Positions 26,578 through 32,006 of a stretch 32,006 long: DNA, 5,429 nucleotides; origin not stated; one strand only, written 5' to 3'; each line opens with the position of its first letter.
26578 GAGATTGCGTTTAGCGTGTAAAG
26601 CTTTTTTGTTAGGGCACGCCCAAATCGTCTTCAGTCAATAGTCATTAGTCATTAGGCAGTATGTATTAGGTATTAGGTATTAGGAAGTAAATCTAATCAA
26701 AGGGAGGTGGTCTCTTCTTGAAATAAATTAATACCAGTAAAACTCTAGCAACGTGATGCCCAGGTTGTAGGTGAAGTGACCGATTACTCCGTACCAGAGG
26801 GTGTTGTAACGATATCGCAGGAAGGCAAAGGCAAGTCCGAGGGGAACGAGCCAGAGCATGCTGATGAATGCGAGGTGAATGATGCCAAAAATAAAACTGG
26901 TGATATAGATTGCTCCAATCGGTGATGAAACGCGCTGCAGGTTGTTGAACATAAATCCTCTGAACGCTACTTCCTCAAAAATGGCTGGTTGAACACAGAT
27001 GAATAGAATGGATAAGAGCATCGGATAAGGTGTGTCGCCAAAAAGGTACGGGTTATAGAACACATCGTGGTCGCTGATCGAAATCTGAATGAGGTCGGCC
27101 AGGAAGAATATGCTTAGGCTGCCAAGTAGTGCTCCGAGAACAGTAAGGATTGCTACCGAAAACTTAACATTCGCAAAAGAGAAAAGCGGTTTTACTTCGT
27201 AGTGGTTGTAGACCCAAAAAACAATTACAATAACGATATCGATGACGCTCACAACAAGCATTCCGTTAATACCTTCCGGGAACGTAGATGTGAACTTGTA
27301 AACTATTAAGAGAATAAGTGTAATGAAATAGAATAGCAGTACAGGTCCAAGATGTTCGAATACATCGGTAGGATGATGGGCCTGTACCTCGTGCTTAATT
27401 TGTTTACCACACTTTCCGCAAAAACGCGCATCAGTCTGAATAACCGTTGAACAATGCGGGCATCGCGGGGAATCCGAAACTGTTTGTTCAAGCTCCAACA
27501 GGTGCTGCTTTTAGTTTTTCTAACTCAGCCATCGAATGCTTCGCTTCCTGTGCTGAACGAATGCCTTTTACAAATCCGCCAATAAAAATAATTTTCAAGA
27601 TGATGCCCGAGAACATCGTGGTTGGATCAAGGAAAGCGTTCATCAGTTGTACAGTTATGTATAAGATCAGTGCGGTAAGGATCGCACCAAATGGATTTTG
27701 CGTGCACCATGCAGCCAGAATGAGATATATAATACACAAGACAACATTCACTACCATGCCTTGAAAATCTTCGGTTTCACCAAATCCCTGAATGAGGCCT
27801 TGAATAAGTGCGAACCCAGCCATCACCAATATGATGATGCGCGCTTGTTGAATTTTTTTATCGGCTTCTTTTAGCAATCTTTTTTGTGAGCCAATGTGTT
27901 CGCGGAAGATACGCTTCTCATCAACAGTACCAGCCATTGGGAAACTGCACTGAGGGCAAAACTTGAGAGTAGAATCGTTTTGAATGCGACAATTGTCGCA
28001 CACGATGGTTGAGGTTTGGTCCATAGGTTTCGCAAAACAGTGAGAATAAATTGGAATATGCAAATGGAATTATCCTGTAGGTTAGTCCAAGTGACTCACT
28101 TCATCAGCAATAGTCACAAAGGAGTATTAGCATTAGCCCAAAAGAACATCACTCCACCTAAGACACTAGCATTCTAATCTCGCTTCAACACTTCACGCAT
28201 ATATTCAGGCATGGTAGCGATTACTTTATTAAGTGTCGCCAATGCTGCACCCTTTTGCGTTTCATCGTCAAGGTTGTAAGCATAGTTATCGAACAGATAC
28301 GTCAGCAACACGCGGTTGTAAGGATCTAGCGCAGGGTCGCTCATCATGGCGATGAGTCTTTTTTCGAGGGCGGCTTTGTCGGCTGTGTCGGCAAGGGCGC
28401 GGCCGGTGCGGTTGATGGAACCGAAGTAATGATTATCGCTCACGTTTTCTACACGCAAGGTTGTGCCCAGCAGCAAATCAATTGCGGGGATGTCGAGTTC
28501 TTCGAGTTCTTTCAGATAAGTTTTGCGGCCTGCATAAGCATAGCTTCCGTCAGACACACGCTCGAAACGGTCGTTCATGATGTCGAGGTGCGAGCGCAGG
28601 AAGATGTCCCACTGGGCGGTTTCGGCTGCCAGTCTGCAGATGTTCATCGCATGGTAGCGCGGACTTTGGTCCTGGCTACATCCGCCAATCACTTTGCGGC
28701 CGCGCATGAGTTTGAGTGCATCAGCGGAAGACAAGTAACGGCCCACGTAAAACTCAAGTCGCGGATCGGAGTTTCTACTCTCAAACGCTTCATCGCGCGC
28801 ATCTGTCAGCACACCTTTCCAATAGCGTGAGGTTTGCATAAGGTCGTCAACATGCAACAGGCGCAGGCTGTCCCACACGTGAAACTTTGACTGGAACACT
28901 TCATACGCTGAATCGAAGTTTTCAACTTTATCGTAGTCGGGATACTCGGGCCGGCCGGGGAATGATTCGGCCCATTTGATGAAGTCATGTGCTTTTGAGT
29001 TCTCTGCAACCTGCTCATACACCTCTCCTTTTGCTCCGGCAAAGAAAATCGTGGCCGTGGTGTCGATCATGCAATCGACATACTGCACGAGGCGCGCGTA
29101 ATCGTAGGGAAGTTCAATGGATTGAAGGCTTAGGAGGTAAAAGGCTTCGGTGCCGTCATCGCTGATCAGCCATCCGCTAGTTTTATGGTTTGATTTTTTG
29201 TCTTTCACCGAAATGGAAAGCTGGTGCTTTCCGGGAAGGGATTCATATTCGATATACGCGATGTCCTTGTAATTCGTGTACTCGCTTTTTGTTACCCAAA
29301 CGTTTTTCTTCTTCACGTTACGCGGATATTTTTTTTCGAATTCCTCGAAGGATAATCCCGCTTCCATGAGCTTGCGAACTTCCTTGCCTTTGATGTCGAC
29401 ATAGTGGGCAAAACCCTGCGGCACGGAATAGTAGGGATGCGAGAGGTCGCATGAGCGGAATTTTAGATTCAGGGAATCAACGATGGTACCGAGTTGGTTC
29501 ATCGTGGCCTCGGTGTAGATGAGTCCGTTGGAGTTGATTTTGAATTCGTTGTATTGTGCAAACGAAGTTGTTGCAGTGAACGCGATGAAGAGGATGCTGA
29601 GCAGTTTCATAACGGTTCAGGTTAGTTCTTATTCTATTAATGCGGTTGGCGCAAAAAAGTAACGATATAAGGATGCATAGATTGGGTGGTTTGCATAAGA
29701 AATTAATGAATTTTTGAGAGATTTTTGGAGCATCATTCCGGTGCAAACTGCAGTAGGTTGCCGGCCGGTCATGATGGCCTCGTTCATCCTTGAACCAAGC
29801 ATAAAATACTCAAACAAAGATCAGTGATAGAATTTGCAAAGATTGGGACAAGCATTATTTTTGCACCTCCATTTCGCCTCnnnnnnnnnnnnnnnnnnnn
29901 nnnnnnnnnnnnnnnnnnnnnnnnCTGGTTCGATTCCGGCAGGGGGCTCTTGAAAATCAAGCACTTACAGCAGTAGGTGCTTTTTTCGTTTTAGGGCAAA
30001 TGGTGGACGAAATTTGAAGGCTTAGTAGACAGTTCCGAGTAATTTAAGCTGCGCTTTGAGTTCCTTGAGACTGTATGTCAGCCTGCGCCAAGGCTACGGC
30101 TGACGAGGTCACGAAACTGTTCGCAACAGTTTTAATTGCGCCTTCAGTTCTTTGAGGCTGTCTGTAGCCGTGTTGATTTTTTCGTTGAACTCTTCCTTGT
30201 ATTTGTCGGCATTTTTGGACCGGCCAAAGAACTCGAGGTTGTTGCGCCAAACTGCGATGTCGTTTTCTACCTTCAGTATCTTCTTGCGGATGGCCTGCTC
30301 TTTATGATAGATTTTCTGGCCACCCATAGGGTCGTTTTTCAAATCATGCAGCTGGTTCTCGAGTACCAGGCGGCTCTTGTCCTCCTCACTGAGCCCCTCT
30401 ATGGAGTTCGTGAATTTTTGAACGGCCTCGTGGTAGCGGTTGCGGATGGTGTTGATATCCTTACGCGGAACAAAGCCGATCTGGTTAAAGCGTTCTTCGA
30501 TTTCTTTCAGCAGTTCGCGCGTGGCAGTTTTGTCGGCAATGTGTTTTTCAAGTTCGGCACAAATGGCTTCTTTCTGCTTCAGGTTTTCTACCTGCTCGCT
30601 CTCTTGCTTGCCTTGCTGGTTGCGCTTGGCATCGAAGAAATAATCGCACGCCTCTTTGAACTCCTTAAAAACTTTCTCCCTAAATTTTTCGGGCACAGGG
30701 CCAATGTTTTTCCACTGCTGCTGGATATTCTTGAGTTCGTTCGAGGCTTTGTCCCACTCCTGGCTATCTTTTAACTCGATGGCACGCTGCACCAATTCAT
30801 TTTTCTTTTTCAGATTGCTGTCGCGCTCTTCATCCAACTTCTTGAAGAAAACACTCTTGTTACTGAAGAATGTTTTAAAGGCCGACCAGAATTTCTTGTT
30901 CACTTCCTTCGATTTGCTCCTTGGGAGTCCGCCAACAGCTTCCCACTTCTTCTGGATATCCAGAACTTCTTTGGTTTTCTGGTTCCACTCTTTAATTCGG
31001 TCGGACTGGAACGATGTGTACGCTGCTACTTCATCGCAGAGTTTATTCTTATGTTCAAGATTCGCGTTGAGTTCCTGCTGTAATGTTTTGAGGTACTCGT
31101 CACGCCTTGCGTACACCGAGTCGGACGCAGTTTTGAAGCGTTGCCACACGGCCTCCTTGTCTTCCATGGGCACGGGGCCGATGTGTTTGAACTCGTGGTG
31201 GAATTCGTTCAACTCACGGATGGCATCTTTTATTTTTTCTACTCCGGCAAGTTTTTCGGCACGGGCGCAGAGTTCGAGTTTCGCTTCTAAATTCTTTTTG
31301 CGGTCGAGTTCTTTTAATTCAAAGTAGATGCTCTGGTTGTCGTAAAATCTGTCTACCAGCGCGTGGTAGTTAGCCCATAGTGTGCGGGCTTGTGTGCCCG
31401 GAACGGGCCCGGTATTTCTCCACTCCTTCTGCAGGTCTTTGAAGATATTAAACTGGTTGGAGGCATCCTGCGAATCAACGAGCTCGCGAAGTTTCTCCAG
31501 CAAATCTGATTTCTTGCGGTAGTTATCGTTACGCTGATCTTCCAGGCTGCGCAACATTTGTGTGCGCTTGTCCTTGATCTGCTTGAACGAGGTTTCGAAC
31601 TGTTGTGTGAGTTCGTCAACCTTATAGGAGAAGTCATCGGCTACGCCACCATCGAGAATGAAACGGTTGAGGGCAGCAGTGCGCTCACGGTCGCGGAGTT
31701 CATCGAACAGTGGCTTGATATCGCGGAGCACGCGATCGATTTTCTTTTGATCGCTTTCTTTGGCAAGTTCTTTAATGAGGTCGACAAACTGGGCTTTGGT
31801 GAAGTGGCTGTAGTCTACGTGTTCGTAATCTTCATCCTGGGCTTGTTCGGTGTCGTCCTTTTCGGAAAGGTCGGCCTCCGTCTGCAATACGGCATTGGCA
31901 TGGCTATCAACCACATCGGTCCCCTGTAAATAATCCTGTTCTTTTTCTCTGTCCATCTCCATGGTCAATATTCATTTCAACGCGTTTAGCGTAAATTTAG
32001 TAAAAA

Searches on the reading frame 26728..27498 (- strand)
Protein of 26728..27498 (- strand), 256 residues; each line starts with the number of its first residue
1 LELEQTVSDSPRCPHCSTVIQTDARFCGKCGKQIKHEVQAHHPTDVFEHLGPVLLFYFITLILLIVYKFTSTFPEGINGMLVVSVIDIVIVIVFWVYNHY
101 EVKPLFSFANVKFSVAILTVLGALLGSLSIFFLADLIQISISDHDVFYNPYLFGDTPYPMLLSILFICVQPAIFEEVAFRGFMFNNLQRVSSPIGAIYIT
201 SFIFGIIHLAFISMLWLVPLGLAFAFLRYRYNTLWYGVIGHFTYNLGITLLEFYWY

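Call 8: search_protein_families(library=pfam, proteins=[window:26728-27498:-], max_evalue=0.01)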
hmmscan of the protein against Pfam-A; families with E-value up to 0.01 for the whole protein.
window:26728-27498:- (256 aa): 7 families
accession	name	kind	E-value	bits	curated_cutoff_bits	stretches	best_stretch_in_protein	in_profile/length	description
PF02517.21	Rce1-like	-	5.8e-20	71.8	22.4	1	160-246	4-92/93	Type II CAAX prenyl endopeptidase Rce1-like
PF13240.11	Zn_Ribbon_1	-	3.3e-06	27.2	25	1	13-33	2-22/23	zinc-ribbon domain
PF24463.1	DUF7577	-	5.8e-06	26.3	28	1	10-33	2-25/27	Domain of unknown function (DUF7577)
PF12773.13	DZR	-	1.7e-05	25.3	27.3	1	13-35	1-23/45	Double zinc ribbon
PF13248.11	Zn_ribbon_3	-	1.7e-05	24.5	27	1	12-33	4-25/26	zinc-ribbon domain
PF17032.10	Zn_ribbon_15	-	0.0018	19.5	28.9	1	10-31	52-73/73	zinc-ribbon family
PF18912.6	DZR_2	-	0.0026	18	27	1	11-36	8-33/56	Double zinc ribbon domain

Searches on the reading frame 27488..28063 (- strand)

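Call 8: search_protein_families(library=pfam, proteins=[window:27488-28063:-], max_evalue=0.01)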
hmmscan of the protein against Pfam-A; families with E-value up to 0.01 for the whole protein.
window:27488-28063:- (191 aa): 1 family
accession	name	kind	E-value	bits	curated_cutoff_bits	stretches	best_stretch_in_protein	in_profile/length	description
PF24460.1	DUF7575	-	0.0032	17.2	28.5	1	18-40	2-24/28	Domain of unknown function (DUF7575)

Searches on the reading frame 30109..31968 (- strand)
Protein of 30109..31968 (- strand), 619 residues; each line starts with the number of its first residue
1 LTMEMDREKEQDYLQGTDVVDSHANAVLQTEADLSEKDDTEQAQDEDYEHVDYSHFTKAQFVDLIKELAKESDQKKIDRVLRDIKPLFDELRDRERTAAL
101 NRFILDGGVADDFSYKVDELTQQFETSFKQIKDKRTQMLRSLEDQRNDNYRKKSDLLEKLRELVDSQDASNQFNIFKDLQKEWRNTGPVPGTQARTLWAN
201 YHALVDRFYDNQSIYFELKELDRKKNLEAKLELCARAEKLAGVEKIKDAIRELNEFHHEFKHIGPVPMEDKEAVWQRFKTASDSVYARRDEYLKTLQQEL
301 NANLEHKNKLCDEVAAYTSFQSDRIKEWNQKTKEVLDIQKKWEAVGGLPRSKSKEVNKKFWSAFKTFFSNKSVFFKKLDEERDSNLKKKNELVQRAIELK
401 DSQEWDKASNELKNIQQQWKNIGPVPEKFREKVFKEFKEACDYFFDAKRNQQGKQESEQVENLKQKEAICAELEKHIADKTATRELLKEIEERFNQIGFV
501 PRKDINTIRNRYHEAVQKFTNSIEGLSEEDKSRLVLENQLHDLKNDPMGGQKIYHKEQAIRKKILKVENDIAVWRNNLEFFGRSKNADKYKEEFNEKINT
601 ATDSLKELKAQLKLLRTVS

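Call 10: search_protein_families(library=ncbifam, proteins=[window:30109-31968:-], max_evalue=0.01)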
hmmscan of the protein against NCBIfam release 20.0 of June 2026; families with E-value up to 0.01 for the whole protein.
window:30109-31968:- (619 aa): 0 families

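Call 69: search_protein_families(library=pfam, proteins=[window:30109-31968:-], max_evalue=0.0001)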
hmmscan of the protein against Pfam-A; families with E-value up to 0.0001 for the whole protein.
window:30109-31968:- (619 aa): 1 family
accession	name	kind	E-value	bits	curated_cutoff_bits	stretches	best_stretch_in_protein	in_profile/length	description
PF03993.17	DUF349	-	2.7e-89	294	23.9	5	356-428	2-75/75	Domain of Unknown Function (DUF349)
